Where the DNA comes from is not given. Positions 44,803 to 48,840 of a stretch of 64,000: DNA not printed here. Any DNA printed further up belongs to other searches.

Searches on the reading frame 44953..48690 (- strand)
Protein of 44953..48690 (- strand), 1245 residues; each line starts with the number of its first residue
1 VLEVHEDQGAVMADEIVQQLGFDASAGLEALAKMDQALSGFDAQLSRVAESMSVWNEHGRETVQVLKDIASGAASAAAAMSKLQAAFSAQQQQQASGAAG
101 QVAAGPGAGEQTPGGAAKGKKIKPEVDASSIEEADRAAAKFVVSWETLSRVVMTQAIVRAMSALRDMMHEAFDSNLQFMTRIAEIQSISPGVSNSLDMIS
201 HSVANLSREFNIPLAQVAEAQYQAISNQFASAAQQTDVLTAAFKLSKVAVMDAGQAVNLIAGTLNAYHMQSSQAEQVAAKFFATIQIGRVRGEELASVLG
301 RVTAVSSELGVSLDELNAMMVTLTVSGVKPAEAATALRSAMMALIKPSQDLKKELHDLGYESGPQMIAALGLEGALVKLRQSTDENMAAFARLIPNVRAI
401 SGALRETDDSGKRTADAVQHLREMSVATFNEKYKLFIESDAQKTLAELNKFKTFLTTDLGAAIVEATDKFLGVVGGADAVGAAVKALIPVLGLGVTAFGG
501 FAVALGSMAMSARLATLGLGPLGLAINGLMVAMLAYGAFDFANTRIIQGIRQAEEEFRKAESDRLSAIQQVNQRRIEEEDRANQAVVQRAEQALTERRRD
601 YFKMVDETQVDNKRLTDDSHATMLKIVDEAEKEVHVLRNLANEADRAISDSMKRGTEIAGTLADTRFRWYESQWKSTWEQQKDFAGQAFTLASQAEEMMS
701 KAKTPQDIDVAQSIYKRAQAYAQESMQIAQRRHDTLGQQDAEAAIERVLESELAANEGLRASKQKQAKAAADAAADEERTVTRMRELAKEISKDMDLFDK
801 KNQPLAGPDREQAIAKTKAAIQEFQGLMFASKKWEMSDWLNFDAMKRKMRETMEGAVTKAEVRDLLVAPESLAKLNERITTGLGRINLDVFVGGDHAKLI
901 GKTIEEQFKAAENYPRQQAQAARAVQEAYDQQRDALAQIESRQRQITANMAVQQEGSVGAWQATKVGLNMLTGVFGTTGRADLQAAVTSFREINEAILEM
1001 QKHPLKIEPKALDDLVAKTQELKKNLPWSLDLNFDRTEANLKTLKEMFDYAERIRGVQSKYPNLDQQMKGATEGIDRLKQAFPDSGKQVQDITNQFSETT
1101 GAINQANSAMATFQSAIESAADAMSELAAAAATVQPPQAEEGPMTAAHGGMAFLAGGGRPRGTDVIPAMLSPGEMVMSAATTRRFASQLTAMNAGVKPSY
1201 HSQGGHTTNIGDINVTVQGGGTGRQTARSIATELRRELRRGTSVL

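Call 16: search_protein_families(library=pfam, proteins=[window:44953-48690:-], max_evalue=0.01)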
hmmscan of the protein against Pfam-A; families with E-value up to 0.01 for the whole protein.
window:44953-48690:- (1245 aa): 1 family
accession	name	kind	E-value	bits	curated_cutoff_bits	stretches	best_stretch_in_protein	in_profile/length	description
PF10145.14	PhageMin_Tail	-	5.8e-23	82.3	33.2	1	204-386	5-187/201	Phage-related minor tail protein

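Call 17: search_protein_families(library=phrogs, proteins=[window:44953-48690:-], max_evalue=0.001)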
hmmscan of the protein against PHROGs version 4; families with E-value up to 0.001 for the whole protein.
window:44953-48690:- (1245 aa): 10 families
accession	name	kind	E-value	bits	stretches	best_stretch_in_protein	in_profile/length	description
phrog_1533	-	tail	1.5e-26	93.3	2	178-360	256-437/1688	tail length tape measure protein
phrog_23013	-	tail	5e-24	85.1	1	162-428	121-387/1379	tail length tape measure protein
phrog_1272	-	tail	6.9e-17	61.5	1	66-687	160-818/1606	tail length tape measure protein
phrog_4704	-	tail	1.1e-12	48.4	1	177-520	221-567/625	tail length tape measure protein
phrog_991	-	tail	4.9e-12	45.3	1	74-532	220-659/1966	tail length tape measure protein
phrog_14441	-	tail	5.4e-11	43.7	1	171-337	74-239/241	tail length tape measure protein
phrog_36688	-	tail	7.5e-10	37.9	1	181-354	80-254/1600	tail length tape measure protein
phrog_5493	-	tail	4.9e-09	36.1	1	244-359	138-253/1102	tail length tape measure protein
phrog_167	-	tail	2e-08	33.5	1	31-816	126-858/1555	tail length tape measure protein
phrog_1293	-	tail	0.00025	19.9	1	1037-1133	34-130/1424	tail length tape measure protein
